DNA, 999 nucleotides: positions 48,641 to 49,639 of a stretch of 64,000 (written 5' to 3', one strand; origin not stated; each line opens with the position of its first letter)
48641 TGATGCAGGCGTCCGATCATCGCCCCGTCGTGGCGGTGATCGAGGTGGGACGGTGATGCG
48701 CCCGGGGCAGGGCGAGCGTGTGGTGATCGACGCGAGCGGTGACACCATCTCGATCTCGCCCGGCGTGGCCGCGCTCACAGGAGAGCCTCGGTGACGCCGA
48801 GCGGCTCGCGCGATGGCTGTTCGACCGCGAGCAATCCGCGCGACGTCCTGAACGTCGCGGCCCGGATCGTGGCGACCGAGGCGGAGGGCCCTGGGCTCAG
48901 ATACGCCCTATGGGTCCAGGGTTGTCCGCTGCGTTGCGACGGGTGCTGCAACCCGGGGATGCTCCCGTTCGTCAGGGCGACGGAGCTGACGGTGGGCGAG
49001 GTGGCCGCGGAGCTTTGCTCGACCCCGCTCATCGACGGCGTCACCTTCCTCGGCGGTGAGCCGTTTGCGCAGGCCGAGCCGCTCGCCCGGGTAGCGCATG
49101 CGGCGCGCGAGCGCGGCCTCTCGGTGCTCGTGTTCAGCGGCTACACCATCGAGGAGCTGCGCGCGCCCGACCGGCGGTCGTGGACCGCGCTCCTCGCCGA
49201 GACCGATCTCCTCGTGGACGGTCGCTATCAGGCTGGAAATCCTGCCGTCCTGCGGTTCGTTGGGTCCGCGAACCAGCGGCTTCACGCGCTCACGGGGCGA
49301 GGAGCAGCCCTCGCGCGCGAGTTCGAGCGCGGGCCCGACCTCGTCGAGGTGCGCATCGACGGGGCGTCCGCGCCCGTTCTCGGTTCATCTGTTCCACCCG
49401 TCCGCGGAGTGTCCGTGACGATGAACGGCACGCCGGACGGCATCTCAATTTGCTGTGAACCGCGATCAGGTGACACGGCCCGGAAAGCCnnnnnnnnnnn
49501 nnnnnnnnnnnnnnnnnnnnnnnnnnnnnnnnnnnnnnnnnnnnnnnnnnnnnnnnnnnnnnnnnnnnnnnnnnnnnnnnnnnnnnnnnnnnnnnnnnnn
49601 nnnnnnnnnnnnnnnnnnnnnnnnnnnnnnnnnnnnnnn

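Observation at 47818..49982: Translationally coupled EEP nuclease/phosphatase - 32-codon mini-ORF - orphan NrdG-like radical-SAM enzyme - receiver operon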

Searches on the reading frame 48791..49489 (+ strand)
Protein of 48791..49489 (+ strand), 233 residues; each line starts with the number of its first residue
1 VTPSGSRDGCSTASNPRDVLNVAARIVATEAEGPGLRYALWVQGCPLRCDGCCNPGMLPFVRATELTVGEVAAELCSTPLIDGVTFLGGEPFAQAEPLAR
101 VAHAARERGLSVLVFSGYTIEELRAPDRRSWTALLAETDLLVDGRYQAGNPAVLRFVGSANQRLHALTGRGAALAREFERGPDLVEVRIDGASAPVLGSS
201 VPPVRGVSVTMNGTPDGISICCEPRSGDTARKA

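Call 3: search_protein_families(library=ncbifam, proteins=[window:48791-49489:+], max_evalue=0.01)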
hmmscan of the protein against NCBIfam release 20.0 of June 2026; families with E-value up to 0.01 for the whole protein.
window:48791-49489:+ (233 aa): 18 families
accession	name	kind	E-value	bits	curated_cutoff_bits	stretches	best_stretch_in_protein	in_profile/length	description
TIGR02491.1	NrdG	equivalog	1.9e-26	92.8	126.1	1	30-167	10-153/154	anaerobic ribonucleoside-triphosphate reductase activating protein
TIGR02493.1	PFLA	equivalog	1.7e-14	53.8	231.75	1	29-141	9-122/235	pyruvate formate-lyase-activating protein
TIGR04041.1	activase_YjjW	hypoth_equivalog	1.3e-10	41.2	250.2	2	30-56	12-38/276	YjjW family glycine radical enzyme activase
TIGR02495.1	NrdG2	equivalog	1.9e-10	40.4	131.15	1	39-113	20-94/193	anaerobic ribonucleoside-triphosphate reductase activating protein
TIGR02826.1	RNR_activ_nrdG3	equivalog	2e-10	40.7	151.7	1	39-166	19-137/148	anaerobic ribonucleoside-triphosphate reductase activating protein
TIGR02494.1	PFLE_PFLC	subfamily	3.4e-10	39.7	174.35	1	32-56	11-35/293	glycyl-radical enzyme activating protein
NF008335.0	PRK11121.1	equivalog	6.1e-10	39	199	1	32-167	13-153/154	anaerobic ribonucleoside-triphosphate reductase-activating protein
NF048010.1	SfplDhtActHpsHDes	equivalog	1.9e-08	33.5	430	1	32-56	18-42/298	(2S)-3-sulfopropanediol dehydratase activating enzyme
NF048008.1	SfplDhtActHpfHKleb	equivalog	5.6e-08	32.5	500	1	29-57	9-37/308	(2S)-3-sulfopropanediol dehydratase activating enzyme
NF033717.2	HPDL_rSAM_activ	equivalog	6.5e-08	32.2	420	1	32-56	16-40/311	4-hydroxyphenylacetate decarboxylase activase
NF008356.0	PRK11145.1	equivalog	1.8e-07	30.7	375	1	31-114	16-104/246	pyruvate formate lyase 1-activating protein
NF043069.1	T4HPD_activ_SAM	equivalog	2.8e-07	30.2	425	1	32-56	14-38/299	trans-4-hydroxy-L-proline dehydratase activase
TIGR04395.1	cutC_activ_rSAM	equivalog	5.6e-07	29.1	360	1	32-56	17-41/309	choline TMA-lyase-activating enzyme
NF033719.1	ind_deCO2_activ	equivalog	7.8e-05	22.1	425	1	32-56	13-37/302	indoleacetate decarboxylase activase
TIGR04003.1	rSAM_BssD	equivalog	0.00018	20.8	496.45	1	32-56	13-37/314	[benzylsuccinate synthase]-activating enzyme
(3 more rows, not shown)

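Call 4: search_protein_families(library=pfam, proteins=[window:48791-49489:+], max_evalue=0.01)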
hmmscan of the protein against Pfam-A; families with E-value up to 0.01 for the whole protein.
window:48791-49489:+ (233 aa): 2 families
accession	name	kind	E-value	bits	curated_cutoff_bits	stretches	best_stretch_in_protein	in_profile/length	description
PF13353.11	Fer4_12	-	4e-29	102.1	22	1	32-165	2-137/137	4Fe-4S single cluster domain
PF04055.27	Radical_SAM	-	1.3e-06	29.1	29.5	1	43-157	5-120/166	Radical SAM superfamily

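Call 5: find_homologous_proteins(query=window:48791-49489:+, max_evalue=0.00001)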
Query window:48791-49489:+ (233 aa): 4173 proteins with E <= 0.00001 among 8000 candidates; the best 120 are listed.
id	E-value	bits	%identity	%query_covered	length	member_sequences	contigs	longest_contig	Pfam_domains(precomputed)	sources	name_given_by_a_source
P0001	1.5e-132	458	100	89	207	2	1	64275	PF04055.28,PF13353.12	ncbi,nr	ncbi:MAG TPA: 4Fe-4S single cluster domain-containing protein [Anaeromyxobacteraceae bacterium]|nr:4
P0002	5.2e-85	303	77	78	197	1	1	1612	PF04055.28,PF13353.12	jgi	jgi:anaerobic ribonucleoside-triphosphate reductase activating protein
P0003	5.4e-82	293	70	84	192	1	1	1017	PF04055.28,PF13353.12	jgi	jgi:anaerobic ribonucleoside-triphosphate reductase activating protein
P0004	1.4e-80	288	69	85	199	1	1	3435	PF04055.28,PF13353.12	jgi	jgi:anaerobic ribonucleoside-triphosphate reductase activating protein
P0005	1.6e-78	281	72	79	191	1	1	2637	PF04055.28,PF13353.12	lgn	-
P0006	6.2e-77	276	63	92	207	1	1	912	PF04055.28,PF13353.12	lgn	-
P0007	5.9e-76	273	71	85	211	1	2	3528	PF04055.28,PF13353.12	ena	-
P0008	1.1e-75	272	66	86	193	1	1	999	PF04055.28,PF13353.12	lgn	-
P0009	4.0e-75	270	64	90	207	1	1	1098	PF04055.28,PF13353.12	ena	-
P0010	9.2e-74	266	66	86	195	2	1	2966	PF04055.28,PF13353.12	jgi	-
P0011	4.9e-72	260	62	88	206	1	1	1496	PF04055.28,PF13353.12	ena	-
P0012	2.3e-71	258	62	91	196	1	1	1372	PF04055.28,PF13353.12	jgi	jgi:anaerobic ribonucleoside-triphosphate reductase activating protein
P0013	1.2e-68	249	58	91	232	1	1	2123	PF04055.28,PF13353.12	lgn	-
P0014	1.7e-57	213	53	89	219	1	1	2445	PF04055.28,PF13353.12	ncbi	-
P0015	3.5e-57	212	65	68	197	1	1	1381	PF04055.28,PF13353.12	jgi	jgi:anaerobic ribonucleoside-triphosphate reductase activating protein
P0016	1.4e-55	206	62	76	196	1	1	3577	PF04055.28,PF13353.12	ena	-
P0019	3.4e-53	198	64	70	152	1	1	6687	PF13353.12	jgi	jgi:anaerobic ribonucleoside-triphosphate reductase activating protein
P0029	1.3e-51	193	61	74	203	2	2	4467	PF04055.28,PF13353.12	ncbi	ncbi:MAG: 4Fe-4S single cluster domain-containing protein [Anaeromyxobacteraceae bacterium]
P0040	1.6e-50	190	56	85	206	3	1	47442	PF04055.28,PF13353.12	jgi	jgi:anaerobic ribonucleoside-triphosphate reductase activating protein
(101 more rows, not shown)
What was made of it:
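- Checked: NCBI annotates the radical-SAM gene as 207 aa, starting at GTG 48869 (P0001, call 5).
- Databases name the homologues NrdG (call 5).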

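Call 8: find_related_loci(query=A1, collection=genome_contigs, flank=8000)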
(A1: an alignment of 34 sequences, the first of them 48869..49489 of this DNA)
Query A1 (207 aa) in genome_contigs; peptide patterns used: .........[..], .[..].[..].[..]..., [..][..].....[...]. (x = any residue, [..] = any of these).
599 stretches matched a pattern (row limit reached: there are more); 525 encode a relative of the query (tblastn E <= 1e-3); the best 80 are kept; 80 distinct loci.
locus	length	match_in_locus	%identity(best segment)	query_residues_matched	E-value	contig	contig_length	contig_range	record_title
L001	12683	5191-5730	48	3-178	1e-51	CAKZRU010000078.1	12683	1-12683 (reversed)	MAG TPA_asm: uncultured Myxococcales bacterium isolate ERR2094175_bin.130_CONCOCT_v1.1_MAG genome assembly, contig: ERZ6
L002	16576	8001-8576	49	1-179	2e-50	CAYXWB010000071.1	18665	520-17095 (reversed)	MAG TPA_asm: uncultured Bradymonadales bacterium isolate SRP220891_co3_74 genome assembly, contig: NODE_3815_length_1866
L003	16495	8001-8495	53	3-163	1e-50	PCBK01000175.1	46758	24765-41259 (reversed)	MAG: Deltaproteobacteria bacterium isolate NP119 MHASMcontig_1100942, whole genome shotgun sequence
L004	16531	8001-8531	47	3-190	6e-50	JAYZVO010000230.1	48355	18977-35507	MAG: Myxococcota bacterium isolate XB_MAG542 DB_MAG542_0281, whole genome shotgun sequence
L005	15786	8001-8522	49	3-172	7e-49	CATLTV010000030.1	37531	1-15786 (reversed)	MAG: uncultured proteobacterium isolate SRR3960576_bin.3_MetaWRAP_v1.3_MAG genome assembly, contig: ERZ505213.202, whole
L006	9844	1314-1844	48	3-190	4e-48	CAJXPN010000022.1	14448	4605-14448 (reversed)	MAG TPA_asm: uncultured Myxococcales bacterium isolate SRR3933267_bin.4_MetaBAT_v2.12.1_MAG genome assembly, contig: NOD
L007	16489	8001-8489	54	2-164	2e-48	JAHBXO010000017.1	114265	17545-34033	MAG: Gemmataceae bacterium isolate ACE_PLA22 PLA22_17, whole genome shotgun sequence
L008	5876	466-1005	50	3-193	6e-48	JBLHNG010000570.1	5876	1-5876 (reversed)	MAG: Myxococcota bacterium isolate 3300055726_82 Ga0535650_0027241, whole genome shotgun sequence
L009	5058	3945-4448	50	2-165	8e-48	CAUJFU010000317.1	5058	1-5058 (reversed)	MAG: Myxococcota bacterium isolate KLAP109 genome assembly, contig: KLAP109_871792, whole genome shotgun sequence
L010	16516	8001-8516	55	3-172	1e-47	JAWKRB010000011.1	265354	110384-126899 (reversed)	MAG: Polyangiales bacterium isolate ABC2.114 ABC2.114.fa-11, whole genome shotgun sequence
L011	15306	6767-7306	50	3-193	6e-48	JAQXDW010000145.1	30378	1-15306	MAG: Myxococcota bacterium isolate cluster4_bin.77 k119_289417, whole genome shotgun sequence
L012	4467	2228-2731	61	2-166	9e-47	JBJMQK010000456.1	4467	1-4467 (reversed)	MAG: Anaeromyxobacteraceae bacterium isolate 12C16O_168h_50_P09_coass_bin_26 k141_4198194, whole genome shotgun sequence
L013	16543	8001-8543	44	3-194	3e-46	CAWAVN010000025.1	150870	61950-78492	MAG: uncultured Planctomycetaceae bacterium isolate MFD05684.bin.2.226 genome assembly, contig: contig_99839, whole geno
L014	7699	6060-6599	52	3-185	2e-46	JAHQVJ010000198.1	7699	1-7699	MAG: Myxococcales bacterium isolate MAG.005 Posi_005-P59724, whole genome shotgun sequence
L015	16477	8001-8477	55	3-163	2e-46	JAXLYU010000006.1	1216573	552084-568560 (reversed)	MAG: Labilithrix sp. isolate STL-MYX21 C4.7.fa-6, whole genome shotgun sequence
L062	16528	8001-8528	47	3-193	1e-42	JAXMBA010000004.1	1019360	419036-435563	MAG: Gemmataceae bacterium isolate STL-PLA24 C1.164.fa-4, whole genome shotgun sequence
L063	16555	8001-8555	48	3-182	1e-42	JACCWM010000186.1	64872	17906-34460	MAG: Lujinxingiaceae bacterium isolate MGR_bin152 SD2897-2912_k127_3184011, whole genome shotgun sequence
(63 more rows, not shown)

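Call 14: search_protein_families(library=ncbifam, proteins=[L063:7929-8573:+, L063:8573-9649:+, L063:9672-10217:+, L063:10246-12432:+, L063:12741-15641:+, L063:6755-7762:-], max_evalue=0.001)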
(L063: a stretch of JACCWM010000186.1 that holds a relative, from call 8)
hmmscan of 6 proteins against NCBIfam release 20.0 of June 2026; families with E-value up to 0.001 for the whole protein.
L063:7929-8573:+ (215 aa): 17 families
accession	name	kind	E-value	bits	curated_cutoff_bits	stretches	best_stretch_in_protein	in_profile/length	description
TIGR02491.1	NrdG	equivalog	2.2e-24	86.1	126.1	1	23-163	7-151/154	anaerobic ribonucleoside-triphosphate reductase activating protein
TIGR02493.1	PFLA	equivalog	4.3e-17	62.3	231.75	1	24-138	8-122/235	pyruvate formate-lyase-activating protein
TIGR02495.1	NrdG2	equivalog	2.5e-15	56.3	131.15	1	34-111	19-95/193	anaerobic ribonucleoside-triphosphate reductase activating protein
TIGR02826.1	RNR_activ_nrdG3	equivalog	2.9e-14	53.1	151.7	1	34-162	18-135/148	anaerobic ribonucleoside-triphosphate reductase activating protein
TIGR04041.1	activase_YjjW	hypoth_equivalog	1.9e-13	50.5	250.2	2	22-54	8-40/276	YjjW family glycine radical enzyme activase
NF008335.0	PRK11121.1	equivalog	4.4e-13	49.3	199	1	27-165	12-153/154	anaerobic ribonucleoside-triphosphate reductase-activating protein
NF008356.0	PRK11145.1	equivalog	1.2e-09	37.8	375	1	24-139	13-128/246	pyruvate formate lyase 1-activating protein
TIGR02494.1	PFLE_PFLC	subfamily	3.5e-08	33.1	174.35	1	28-54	11-37/293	glycyl-radical enzyme activating protein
NF033717.2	HPDL_rSAM_activ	equivalog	5.6e-08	32.4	420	1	28-58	16-46/311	4-hydroxyphenylacetate decarboxylase activase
NF048008.1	SfplDhtActHpfHKleb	equivalog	5.7e-07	29.1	500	1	25-59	9-43/308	(2S)-3-sulfopropanediol dehydratase activating enzyme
TIGR04003.1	rSAM_BssD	equivalog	6.3e-07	28.8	496.45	1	27-56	12-41/314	[benzylsuccinate synthase]-activating enzyme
NF043069.1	T4HPD_activ_SAM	equivalog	6.6e-06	25.7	425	0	28-52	14-38/299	trans-4-hydroxy-L-proline dehydratase activase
TIGR02109.1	PQQ_syn_pqqE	equivalog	7.7e-06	25.1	381.35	1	40-124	16-100/358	pyrroloquinoline quinone biosynthesis protein PqqE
TIGR04349.1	rSAM_QueE_gams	hypoth_equivalog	1.7e-05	24.6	300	1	38-109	26-92/210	7-carboxy-7-deazaguanine synthase QueE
NF033719.1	ind_deCO2_activ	equivalog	2.6e-05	23.7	425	0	27-52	12-37/302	indoleacetate decarboxylase activase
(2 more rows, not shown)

L063:8573-9649:+ (359 aa): 0 families

L063:9672-10217:+ (182 aa): 0 families

L063:10246-12432:+ (729 aa): 20 families
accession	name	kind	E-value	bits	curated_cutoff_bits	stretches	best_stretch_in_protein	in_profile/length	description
TIGR01241.2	FtsH_fam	equivalog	1.1e-86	292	600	1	276-709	163-597/598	ATP-dependent zinc metalloprotease FtsH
TIGR01243.1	CDC48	subfamily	2.7e-57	194.6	802.65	1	260-516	445-690/733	CDC48 family AAA ATPase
NF008004.0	PRK10733.1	equivalog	4.1e-52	177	1008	1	300-706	176-585/644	ATP-dependent zinc metalloprotease FtsH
NF003069.1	PRK03992.1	subfamily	2.8e-49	168.3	500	1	261-522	124-369/379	proteasome-activating nucleotidase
TIGR01242.2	TIGR01242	subfamily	1.1e-46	159.5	500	1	263-522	109-352/362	proteasome-activating nucleotidase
TIGR03689.1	pup_AAA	equivalog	7.2e-43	147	504.75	1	298-476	205-396/512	proteasome ATPase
NF047747.1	PrtsmActNtasePan2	equivalog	3.3e-40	138.6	700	1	263-485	146-362/397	proteasome-activating nucleotidase Pan2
NF047748.1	PrtsmActNtasePan1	equivalog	6.9e-38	130.7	750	1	263-521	143-385/405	proteasome-activating nucleotidase Pan1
NF041006.2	cell_div_CdvC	equivalog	1.8e-31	109.4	650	1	309-528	134-352/370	cell division protein CdvC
NF042959.1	IteA_antiphage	equivalog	3.9e-28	98.7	510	1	299-510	115-311/367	anti-phage ATPase IteA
TIGR03922.1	T7SS_EccA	equivalog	1.7e-08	33.5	466.65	1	310-420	313-426/557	type VII secretion AAA-ATPase EccA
TIGR02881.1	spore_V_K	equivalog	2.1e-06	27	422.95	1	267-490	5-224/261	stage V sporulation protein K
TIGR00763.1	lon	equivalog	3.1e-06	26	608.05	1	263-335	320-379/795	endopeptidase La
TIGR00635.1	ruvB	equivalog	3.7e-06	26.2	299.05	1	311-347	32-68/305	Holliday junction branch migration DNA helicase RuvB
NF000868.0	PRK00080.1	equivalog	2.5e-05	23.3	282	1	312-347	54-89/330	Holliday junction branch migration DNA helicase RuvB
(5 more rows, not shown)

L063:12741-15641:+ (967 aa): 0 families

L063:6755-7762:- (335 aa): 0 families
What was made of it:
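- On NrdG, class III RNR activase (NCBIfam TIGR02491 equivalog): An FtsH-linked relative scores 86.1 bits (call 14).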

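Call 15: search_protein_families(library=pfam, proteins=[L063:7929-8573:+, L063:8573-9649:+, L063:9672-10217:+, L063:10246-12432:+, L063:12741-15641:+, L063:6755-7762:-], max_evalue=0.001)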
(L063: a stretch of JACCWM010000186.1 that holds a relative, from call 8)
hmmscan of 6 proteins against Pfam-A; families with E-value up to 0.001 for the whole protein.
L063:7929-8573:+ (215 aa): 2 families
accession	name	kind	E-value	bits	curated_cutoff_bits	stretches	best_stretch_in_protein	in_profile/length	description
PF13353.11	Fer4_12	-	3.3e-30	105.6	22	1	28-163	2-137/137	4Fe-4S single cluster domain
PF04055.27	Radical_SAM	-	2.7e-08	34.6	29.5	1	39-117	5-88/166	Radical SAM superfamily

L063:8573-9649:+ (359 aa): 0 families

L063:9672-10217:+ (182 aa): 1 family
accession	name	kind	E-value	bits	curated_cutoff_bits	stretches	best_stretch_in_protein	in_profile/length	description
PF20003.4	fvmX5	-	1.2e-19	71.4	24.2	1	1-181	1-186/187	FtsH ternary system domain X5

L063:10246-12432:+ (729 aa): 6 families
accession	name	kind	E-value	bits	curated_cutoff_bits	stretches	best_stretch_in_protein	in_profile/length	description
PF00004.35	AAA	-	6.1e-41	140.4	21.2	1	312-443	1-131/131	ATPase family associated with various cellular activities (AAA)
PF01434.24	Peptidase_M41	-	3.1e-40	138.5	29.9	1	533-713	3-191/191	Peptidase family M41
PF05496.18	RuvB_N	-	4.4e-05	23.7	27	1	312-347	36-71/159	Holliday junction DNA helicase RuvB P-loop domain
PF07728.20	AAA_5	-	0.00018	21.9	22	1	312-347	2-44/139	AAA domain (dynein-related subfamily)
PF13401.12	AAA_22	-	0.00068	20.4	27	0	312-343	8-42/130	AAA domain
PF13671.12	AAA_33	-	0.00096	19.9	27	0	313-358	3-46/143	AAA domain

L063:12741-15641:+ (967 aa): 0 families

L063:6755-7762:- (335 aa): 0 families

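Call 18: find_encoding_contigs(protein=P0007, flank=5000, max_places=3)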
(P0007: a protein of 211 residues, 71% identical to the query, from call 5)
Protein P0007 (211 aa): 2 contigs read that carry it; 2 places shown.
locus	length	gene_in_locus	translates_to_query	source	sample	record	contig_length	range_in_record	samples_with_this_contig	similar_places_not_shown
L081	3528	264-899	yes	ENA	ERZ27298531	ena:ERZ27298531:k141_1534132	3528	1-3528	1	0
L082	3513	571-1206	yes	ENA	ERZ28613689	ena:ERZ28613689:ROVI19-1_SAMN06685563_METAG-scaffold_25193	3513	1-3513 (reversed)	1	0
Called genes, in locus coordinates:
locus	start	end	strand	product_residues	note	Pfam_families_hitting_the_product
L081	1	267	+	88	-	?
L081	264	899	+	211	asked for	PF13353:Fer4_12, PF04055:Radical_SAM (weak)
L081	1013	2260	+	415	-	PF04282:DUF438, PF01814:Hemerythrin, PF13596:PAS_10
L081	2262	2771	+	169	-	PF08984:DUF1858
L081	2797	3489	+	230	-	PF01209:Ubie_methyltran, PF01728:FtsJ (weak), PF13489:Methyltransf_23, PF01135:PCMT (weak), PF13847:Methyltransf_31, PF08241:Methyltransf_11, PF08242:Methyltransf_12, PF13649:Methyltransf_25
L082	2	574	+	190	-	?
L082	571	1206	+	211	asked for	PF13353:Fer4_12, PF04055:Radical_SAM (weak)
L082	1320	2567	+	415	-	PF04282:DUF438, PF01814:Hemerythrin, PF13596:PAS_10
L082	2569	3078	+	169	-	PF08984:DUF1858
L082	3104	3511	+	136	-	?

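Call 19: find_encoding_contigs(protein=P0004, flank=5000, max_places=3)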
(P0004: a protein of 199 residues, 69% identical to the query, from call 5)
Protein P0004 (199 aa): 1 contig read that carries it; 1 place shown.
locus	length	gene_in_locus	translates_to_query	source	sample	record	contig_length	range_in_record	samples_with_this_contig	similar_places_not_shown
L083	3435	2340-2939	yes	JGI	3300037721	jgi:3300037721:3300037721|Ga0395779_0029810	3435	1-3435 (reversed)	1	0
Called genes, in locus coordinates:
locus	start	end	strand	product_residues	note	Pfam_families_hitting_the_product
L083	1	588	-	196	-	?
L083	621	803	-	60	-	PF03901:Glyco_transf_22 (weak)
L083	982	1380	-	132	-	PF00072:Response_reg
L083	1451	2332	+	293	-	PF03372:Exo_endo_phos, PF19580:Exo_endo_phos_3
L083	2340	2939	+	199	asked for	PF13353:Fer4_12, PF04055:Radical_SAM (weak)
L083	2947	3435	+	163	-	?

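Call 21: find_related_loci(query=window:48791-49489:+, collection=metagenome_contigs, flank=6000)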
Query window:48791-49489:+ (233 aa) in metagenome_contigs; peptide patterns used: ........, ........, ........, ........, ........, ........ (x = any residue, [..] = any of these).
600 stretches matched a pattern (row limit reached: there are more); 227 encode a relative of the query (tblastn E <= 1e-3); the best 80 are kept; 80 distinct loci.
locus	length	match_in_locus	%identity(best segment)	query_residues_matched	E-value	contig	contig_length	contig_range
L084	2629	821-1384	49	18-205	3e-49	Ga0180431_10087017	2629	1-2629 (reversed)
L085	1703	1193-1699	56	15-183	5e-49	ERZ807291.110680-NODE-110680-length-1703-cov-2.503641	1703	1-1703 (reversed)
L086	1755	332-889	52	20-201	2e-48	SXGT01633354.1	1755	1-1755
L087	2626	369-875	53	19-189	4e-47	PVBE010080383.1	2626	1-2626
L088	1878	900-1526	44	12-222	3e-46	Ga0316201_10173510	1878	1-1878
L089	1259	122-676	48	9-191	3e-47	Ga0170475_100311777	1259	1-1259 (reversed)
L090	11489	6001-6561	51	20-202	4e-45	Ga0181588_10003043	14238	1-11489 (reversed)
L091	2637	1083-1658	49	15-202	3e-45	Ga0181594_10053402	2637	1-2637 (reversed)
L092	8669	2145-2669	51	7-193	1e-44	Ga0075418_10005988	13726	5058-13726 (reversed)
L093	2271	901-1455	47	21-202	1e-43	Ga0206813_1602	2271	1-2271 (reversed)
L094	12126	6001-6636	46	1-213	3e-43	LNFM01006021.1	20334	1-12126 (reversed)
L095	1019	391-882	54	12-172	7e-46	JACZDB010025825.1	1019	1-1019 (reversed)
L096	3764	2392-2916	45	17-190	2e-42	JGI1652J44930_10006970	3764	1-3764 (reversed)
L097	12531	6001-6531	50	20-191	6e-42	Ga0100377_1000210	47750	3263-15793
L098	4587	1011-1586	45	19-209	6e-42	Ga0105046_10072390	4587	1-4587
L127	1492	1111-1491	61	14-140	3e-36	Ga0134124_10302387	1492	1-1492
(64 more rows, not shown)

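Call 23: find_encoding_contigs(protein=P0005, flank=5000, max_places=2)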
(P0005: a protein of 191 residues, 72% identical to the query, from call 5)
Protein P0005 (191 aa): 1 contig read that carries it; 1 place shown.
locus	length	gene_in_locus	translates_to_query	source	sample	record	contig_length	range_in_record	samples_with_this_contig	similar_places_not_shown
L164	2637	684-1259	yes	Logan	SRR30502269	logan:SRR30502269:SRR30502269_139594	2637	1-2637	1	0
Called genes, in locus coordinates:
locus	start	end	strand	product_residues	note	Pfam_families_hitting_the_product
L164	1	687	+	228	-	?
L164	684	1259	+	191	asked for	PF13353:Fer4_12, PF04055:Radical_SAM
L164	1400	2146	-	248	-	-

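Call 24: find_encoding_contigs(protein=P0010, flank=5000, max_places=2)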
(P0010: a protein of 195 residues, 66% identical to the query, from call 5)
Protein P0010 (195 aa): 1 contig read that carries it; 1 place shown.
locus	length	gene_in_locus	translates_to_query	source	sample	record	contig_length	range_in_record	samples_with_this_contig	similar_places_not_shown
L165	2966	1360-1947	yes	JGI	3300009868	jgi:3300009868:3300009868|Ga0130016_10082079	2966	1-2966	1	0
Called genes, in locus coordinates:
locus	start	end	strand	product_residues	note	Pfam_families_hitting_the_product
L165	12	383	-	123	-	PF00072:Response_reg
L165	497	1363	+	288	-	PF03372:Exo_endo_phos, PF19580:Exo_endo_phos_3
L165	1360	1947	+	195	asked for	PF13353:Fer4_12, PF04055:Radical_SAM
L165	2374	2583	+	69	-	PF07311:Dodecin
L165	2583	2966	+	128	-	?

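Call 25: find_encoding_contigs(protein=P0016, flank=5000, max_places=2)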
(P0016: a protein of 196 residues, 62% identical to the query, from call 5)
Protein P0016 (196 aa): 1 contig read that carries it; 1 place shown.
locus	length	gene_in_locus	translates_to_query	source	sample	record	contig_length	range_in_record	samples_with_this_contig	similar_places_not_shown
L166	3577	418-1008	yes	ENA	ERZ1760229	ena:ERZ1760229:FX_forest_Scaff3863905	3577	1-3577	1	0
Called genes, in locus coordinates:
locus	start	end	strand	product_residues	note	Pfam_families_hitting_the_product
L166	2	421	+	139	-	?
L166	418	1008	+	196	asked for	PF13353:Fer4_12, PF04055:Radical_SAM (weak)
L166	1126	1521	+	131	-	PF00072:Response_reg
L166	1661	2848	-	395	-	-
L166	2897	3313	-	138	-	PF00072:Response_reg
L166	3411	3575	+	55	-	?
